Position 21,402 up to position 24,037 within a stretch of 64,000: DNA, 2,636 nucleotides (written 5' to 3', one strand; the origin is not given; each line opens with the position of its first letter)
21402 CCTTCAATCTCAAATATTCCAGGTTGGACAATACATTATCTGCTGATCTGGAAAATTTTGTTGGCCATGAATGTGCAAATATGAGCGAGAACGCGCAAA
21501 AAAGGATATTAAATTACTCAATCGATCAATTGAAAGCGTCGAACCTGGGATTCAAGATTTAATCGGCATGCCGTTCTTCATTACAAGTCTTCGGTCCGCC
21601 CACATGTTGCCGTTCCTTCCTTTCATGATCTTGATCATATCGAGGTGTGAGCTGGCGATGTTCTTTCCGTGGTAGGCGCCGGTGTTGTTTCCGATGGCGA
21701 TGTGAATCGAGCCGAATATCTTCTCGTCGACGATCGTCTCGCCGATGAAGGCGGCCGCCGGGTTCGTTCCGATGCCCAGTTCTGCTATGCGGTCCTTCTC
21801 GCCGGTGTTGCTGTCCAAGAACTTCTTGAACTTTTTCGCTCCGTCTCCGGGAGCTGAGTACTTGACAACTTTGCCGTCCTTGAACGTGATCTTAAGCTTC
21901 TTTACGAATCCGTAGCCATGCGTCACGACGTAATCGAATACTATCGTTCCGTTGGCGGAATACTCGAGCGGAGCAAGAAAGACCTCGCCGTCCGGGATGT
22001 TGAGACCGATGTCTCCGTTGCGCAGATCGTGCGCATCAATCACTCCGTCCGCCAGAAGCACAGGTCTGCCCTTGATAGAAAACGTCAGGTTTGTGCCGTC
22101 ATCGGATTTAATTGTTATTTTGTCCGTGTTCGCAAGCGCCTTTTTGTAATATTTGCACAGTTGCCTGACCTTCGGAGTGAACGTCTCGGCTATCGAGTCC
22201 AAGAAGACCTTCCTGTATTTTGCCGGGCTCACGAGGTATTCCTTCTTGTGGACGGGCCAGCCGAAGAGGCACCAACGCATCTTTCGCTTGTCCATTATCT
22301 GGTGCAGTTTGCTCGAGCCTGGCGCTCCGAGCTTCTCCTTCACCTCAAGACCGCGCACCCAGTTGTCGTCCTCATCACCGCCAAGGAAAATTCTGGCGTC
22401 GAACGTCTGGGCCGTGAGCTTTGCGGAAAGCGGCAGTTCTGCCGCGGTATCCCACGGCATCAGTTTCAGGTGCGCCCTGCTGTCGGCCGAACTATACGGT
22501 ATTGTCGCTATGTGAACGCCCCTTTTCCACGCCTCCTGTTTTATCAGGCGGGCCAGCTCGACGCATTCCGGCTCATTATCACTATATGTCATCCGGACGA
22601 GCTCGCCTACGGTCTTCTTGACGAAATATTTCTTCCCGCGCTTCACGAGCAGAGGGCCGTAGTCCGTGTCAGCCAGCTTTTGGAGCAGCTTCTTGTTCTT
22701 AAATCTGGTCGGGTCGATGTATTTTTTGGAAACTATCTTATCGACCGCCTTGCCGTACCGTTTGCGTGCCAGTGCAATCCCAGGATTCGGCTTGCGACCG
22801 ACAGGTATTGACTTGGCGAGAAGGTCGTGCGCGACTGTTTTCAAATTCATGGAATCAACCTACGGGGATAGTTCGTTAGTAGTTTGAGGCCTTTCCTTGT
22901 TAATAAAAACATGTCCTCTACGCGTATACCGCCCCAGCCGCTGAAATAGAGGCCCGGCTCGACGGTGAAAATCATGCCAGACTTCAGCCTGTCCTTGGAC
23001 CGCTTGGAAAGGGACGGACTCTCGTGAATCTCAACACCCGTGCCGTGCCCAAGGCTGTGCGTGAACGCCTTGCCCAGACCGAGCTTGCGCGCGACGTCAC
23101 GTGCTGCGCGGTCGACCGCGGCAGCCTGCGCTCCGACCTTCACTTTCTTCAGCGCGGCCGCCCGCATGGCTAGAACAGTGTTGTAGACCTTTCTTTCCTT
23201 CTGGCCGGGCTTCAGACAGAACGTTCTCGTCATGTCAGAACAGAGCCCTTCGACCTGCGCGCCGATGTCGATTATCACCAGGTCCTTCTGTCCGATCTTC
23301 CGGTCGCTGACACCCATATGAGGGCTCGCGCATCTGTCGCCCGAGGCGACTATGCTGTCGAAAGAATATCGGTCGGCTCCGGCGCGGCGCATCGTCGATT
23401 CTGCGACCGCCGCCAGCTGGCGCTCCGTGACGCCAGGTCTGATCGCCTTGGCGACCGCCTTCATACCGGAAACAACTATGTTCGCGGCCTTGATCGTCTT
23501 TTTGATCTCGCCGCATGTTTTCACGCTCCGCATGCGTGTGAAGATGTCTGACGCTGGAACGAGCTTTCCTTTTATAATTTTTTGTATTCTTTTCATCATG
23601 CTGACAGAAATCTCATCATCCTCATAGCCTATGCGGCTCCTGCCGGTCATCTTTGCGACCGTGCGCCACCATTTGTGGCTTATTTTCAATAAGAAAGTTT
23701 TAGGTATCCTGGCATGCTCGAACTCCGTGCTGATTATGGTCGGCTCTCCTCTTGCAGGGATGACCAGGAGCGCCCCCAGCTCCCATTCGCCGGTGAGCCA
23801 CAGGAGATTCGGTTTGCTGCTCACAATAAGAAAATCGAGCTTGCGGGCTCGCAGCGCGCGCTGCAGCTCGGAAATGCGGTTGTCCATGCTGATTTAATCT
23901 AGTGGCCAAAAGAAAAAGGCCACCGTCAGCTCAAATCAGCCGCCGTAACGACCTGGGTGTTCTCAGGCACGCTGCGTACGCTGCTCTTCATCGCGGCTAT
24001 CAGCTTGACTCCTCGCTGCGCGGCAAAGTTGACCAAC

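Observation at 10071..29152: Perfect 15-17 bp palindrome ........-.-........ recurring at four intergenic sites, beside the array and twice in front of cdc6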

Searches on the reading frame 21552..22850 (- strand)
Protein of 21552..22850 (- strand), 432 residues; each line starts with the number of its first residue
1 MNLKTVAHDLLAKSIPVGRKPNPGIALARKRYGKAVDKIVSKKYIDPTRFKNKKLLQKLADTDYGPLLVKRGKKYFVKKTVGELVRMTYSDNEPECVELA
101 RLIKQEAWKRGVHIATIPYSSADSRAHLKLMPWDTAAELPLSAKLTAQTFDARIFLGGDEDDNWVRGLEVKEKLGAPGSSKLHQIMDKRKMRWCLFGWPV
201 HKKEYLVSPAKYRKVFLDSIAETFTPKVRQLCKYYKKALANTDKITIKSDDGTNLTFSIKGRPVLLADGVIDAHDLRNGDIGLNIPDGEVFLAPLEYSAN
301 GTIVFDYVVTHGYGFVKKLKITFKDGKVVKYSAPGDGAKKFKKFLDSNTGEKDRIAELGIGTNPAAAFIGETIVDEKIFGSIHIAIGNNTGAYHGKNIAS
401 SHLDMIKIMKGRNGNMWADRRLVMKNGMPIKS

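Call 57: search_protein_families(library=pfam, proteins=[window:21552-22850:-], max_evalue=0.00001)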
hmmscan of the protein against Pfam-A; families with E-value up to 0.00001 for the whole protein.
window:21552-22850:- (432 aa): 1 family
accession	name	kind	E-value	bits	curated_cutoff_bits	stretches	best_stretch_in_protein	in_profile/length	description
PF02073.20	Peptidase_M29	-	8.9e-22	77.9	27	1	93-390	30-350/406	Thermophilic metalloprotease (M29)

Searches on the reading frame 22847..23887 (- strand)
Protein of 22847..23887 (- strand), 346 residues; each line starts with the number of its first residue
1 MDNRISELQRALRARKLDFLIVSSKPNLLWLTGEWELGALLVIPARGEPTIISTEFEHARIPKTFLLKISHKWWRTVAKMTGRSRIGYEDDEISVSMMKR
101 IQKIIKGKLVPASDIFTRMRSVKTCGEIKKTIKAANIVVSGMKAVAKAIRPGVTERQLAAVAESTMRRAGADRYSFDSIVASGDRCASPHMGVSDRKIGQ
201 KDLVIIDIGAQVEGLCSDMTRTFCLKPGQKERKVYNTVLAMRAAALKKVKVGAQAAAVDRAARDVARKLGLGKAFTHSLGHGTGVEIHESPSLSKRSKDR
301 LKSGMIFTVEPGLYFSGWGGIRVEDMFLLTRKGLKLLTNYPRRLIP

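Call 57: search_protein_families(library=pfam, proteins=[window:22847-23887:-], max_evalue=0.00001)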
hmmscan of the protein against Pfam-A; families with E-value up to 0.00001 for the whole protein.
window:22847-23887:- (346 aa): 2 families
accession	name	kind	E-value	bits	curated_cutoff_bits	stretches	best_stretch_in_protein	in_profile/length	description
PF00557.29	Peptidase_M24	-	7.4e-66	222.3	23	1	132-330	4-207/208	Metallopeptidase family M24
PF01321.24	Creatinase_N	-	2.7e-14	54.2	22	1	4-122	1-128/128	Creatinase/Prolidase N-terminal domain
